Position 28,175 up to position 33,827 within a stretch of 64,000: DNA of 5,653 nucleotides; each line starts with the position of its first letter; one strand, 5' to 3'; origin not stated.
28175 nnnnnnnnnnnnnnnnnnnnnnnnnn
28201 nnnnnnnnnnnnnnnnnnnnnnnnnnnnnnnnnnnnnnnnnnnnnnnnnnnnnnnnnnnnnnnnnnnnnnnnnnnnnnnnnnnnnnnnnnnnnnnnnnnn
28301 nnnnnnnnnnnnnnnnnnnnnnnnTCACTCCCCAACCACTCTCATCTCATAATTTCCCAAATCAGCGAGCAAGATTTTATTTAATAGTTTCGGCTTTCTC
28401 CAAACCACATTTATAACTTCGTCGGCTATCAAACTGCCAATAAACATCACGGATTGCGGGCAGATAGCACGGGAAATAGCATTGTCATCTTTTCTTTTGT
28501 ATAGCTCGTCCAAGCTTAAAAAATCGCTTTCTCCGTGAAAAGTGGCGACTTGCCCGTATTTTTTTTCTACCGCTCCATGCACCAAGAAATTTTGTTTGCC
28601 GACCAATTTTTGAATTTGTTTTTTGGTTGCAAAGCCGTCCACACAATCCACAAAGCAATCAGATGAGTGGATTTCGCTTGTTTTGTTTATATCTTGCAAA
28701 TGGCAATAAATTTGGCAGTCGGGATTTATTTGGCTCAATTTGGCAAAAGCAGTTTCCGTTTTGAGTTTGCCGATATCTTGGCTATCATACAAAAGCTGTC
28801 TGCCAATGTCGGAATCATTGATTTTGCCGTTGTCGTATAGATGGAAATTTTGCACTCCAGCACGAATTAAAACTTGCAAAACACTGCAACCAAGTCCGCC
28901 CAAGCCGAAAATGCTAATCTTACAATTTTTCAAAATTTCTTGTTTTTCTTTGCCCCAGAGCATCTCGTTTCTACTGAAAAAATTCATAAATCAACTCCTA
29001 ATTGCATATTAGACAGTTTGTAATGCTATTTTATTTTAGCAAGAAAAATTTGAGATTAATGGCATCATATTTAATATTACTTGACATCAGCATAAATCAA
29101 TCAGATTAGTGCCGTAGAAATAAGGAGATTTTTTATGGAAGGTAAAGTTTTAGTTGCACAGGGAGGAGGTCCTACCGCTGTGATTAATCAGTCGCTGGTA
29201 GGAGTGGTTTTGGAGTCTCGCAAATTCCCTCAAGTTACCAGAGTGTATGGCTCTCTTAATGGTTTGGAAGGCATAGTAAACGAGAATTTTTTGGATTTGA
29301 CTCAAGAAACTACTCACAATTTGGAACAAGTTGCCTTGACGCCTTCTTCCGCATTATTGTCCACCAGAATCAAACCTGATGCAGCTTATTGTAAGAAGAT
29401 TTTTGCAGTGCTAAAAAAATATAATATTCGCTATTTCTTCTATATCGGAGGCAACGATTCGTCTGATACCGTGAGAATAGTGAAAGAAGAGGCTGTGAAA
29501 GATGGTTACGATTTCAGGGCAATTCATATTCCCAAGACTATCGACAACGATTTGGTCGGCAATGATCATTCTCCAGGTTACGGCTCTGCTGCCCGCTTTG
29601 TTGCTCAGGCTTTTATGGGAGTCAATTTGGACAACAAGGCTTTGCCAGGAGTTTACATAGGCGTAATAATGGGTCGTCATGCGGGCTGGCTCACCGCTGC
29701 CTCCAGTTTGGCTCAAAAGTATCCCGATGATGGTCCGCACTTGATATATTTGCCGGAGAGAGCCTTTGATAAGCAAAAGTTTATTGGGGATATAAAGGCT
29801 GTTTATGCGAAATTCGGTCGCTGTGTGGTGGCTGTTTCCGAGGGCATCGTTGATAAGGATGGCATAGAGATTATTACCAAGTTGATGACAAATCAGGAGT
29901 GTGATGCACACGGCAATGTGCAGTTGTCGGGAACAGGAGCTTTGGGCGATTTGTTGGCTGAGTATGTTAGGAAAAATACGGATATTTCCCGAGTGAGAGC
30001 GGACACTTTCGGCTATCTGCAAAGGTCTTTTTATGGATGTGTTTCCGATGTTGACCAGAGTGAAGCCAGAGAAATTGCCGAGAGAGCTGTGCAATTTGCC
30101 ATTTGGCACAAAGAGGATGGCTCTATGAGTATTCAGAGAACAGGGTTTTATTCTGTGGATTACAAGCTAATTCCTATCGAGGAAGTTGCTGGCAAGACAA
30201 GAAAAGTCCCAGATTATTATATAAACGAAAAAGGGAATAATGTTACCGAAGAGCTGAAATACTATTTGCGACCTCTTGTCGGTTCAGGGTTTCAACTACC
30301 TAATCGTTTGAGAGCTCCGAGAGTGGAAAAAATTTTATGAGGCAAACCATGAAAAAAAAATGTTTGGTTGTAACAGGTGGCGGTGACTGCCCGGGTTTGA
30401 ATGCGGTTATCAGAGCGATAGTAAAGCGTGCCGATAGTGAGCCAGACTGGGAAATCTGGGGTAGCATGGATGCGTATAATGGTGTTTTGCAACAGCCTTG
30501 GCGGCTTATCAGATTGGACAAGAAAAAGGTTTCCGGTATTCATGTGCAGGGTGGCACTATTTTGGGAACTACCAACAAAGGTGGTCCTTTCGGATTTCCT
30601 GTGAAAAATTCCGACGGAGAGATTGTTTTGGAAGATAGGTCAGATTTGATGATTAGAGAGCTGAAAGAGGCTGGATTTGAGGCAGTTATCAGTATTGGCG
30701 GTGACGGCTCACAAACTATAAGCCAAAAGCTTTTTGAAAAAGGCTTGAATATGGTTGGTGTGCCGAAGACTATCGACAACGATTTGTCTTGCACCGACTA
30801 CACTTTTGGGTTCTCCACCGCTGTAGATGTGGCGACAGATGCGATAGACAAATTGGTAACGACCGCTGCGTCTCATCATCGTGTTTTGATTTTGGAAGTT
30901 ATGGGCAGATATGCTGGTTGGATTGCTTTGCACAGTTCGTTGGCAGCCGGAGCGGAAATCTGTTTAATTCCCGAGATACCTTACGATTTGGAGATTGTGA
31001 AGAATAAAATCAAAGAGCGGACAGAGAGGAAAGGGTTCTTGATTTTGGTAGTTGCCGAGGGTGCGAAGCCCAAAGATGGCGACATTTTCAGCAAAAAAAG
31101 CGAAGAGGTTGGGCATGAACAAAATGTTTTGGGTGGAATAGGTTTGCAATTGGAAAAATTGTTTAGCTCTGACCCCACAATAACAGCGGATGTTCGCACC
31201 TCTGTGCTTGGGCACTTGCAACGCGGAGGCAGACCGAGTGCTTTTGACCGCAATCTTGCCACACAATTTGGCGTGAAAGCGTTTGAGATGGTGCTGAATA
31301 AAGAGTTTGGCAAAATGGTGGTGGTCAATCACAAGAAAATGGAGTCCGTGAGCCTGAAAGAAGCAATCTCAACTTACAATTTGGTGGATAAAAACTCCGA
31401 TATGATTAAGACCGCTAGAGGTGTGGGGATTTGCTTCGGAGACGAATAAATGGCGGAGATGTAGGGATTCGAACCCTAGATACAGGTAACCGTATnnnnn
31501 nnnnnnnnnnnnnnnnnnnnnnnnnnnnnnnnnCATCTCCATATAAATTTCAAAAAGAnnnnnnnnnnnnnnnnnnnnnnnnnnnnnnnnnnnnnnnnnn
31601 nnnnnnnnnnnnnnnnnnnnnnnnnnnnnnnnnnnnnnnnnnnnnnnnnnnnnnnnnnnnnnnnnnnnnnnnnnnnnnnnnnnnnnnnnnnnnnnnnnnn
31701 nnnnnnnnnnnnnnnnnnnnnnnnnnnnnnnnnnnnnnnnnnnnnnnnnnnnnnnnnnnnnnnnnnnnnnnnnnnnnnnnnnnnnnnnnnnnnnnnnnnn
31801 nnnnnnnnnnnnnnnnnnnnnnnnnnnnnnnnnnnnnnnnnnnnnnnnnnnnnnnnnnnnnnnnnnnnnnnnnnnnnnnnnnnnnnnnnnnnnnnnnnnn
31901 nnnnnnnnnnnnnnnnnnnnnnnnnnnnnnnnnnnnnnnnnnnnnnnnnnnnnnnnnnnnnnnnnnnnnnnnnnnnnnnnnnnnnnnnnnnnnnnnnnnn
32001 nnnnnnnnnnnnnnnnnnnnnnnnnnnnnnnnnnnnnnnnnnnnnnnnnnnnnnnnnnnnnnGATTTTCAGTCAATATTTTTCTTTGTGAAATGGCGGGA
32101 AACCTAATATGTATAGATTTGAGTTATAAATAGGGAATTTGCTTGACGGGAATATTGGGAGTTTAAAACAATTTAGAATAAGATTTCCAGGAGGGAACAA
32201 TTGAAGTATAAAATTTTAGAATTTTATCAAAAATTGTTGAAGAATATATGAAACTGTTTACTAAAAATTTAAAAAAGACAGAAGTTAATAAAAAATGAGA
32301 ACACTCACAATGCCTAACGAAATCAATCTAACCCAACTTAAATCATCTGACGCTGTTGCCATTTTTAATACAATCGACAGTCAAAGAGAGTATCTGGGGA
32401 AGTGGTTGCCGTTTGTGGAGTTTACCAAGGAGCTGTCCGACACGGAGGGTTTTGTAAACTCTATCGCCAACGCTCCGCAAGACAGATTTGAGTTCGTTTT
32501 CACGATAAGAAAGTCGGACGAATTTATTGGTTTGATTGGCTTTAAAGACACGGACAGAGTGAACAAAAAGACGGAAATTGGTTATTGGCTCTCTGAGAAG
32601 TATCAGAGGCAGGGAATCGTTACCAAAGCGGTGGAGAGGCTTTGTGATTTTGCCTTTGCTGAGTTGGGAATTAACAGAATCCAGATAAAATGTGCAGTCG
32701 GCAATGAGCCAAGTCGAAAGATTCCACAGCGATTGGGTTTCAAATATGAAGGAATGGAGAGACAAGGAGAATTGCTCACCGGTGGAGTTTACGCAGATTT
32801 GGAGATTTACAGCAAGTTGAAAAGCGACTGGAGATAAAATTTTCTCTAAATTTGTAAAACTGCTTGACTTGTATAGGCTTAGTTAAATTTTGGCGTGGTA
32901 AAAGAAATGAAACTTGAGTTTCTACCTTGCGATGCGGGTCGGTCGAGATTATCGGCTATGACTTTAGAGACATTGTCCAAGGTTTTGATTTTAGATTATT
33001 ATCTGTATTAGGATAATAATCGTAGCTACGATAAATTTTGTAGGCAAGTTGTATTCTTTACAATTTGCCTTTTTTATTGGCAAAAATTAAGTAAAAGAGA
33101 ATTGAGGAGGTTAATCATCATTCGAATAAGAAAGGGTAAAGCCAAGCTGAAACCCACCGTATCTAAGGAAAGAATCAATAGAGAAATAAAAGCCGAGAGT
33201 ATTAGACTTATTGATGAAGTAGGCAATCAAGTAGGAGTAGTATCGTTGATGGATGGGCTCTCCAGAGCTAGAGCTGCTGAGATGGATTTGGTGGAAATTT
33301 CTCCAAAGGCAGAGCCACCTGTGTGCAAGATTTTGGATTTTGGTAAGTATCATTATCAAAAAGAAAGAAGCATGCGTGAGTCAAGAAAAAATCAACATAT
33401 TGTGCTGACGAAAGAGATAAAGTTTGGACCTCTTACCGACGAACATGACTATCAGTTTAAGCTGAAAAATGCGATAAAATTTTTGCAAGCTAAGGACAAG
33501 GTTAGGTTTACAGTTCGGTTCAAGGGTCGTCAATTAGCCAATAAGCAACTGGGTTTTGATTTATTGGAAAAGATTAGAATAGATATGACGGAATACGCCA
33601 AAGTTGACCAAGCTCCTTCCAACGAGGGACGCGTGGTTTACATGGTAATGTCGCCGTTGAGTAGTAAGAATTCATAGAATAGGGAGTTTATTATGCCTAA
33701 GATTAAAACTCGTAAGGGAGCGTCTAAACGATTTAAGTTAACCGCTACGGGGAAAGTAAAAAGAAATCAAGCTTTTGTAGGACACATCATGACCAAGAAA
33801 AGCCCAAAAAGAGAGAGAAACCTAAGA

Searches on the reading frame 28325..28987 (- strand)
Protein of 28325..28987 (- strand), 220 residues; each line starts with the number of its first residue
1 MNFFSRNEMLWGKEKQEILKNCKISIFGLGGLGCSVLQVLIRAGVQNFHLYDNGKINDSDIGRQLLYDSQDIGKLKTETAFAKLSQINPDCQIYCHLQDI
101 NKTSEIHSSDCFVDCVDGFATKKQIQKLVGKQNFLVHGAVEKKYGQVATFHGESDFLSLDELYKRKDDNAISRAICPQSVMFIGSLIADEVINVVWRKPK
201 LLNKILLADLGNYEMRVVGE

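Call 58: search_protein_families(library=pfam, proteins=[window:28325-28987:-], max_evalue=0.000001)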
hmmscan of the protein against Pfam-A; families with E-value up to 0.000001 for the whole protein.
window:28325-28987:- (220 aa): 1 family
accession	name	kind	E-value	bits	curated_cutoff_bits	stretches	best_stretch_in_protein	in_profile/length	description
PF00899.27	ThiF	-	1.8e-39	135.7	28.1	1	5-215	2-224/238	ThiF family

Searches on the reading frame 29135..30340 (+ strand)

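Call 58: search_protein_families(library=pfam, proteins=[window:29135-30340:+], max_evalue=0.000001)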
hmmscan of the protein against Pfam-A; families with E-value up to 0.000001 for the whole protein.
window:29135-30340:+ (401 aa): 1 family
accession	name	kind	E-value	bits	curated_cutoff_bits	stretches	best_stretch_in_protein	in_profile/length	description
PF00365.25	PFK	-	5.4e-48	164.2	30.9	1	4-321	1-276/277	Phosphofructokinase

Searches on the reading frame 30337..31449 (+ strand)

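Call 58: search_protein_families(library=pfam, proteins=[window:30337-31449:+], max_evalue=0.000001)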
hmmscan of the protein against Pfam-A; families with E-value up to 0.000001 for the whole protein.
window:30337-31449:+ (370 aa): 1 family
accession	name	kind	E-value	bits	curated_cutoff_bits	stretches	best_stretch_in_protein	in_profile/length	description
PF00365.25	PFK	-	1.6e-93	313.5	30.9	1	9-318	2-276/277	Phosphofructokinase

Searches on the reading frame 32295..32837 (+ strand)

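Call 58: search_protein_families(library=pfam, proteins=[window:32295-32837:+], max_evalue=0.000001)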
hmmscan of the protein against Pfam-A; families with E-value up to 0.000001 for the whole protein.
window:32295-32837:+ (180 aa): 3 families
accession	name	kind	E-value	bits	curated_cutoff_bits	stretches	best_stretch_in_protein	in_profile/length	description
PF13302.13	Acetyltransf_3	-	2.3e-27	96.8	25.4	1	11-150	3-138/138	Acetyltransferase (GNAT) domain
PF00583.31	Acetyltransf_1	-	2.3e-14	54.1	20.7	1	63-149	30-116/116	Acetyltransferase (GNAT) family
PF13420.13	Acetyltransf_4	-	7.1e-11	42.8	24.3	1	39-157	23-142/155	Acetyltransferase (GNAT) domain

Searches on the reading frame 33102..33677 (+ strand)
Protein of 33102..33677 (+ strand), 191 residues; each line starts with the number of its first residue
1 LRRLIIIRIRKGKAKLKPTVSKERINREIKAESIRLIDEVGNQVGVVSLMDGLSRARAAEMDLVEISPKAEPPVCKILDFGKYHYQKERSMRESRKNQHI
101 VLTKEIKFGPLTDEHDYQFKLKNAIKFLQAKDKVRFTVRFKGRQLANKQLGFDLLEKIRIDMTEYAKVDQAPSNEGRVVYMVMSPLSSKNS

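Call 58: search_protein_families(library=pfam, proteins=[window:33102-33677:+], max_evalue=0.000001)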
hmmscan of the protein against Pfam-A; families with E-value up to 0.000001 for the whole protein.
window:33102-33677:+ (191 aa): 2 families
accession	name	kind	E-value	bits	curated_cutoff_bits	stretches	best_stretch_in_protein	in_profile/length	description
PF00707.27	IF3_C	-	4.4e-29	100.7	34.8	1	103-185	3-85/86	Translation initiation factor IF-3, C-terminal domain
PF05198.21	IF3_N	-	3.2e-27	94.9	26.9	1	25-93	1-69/70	Translation initiation factor IF-3, N-terminal domain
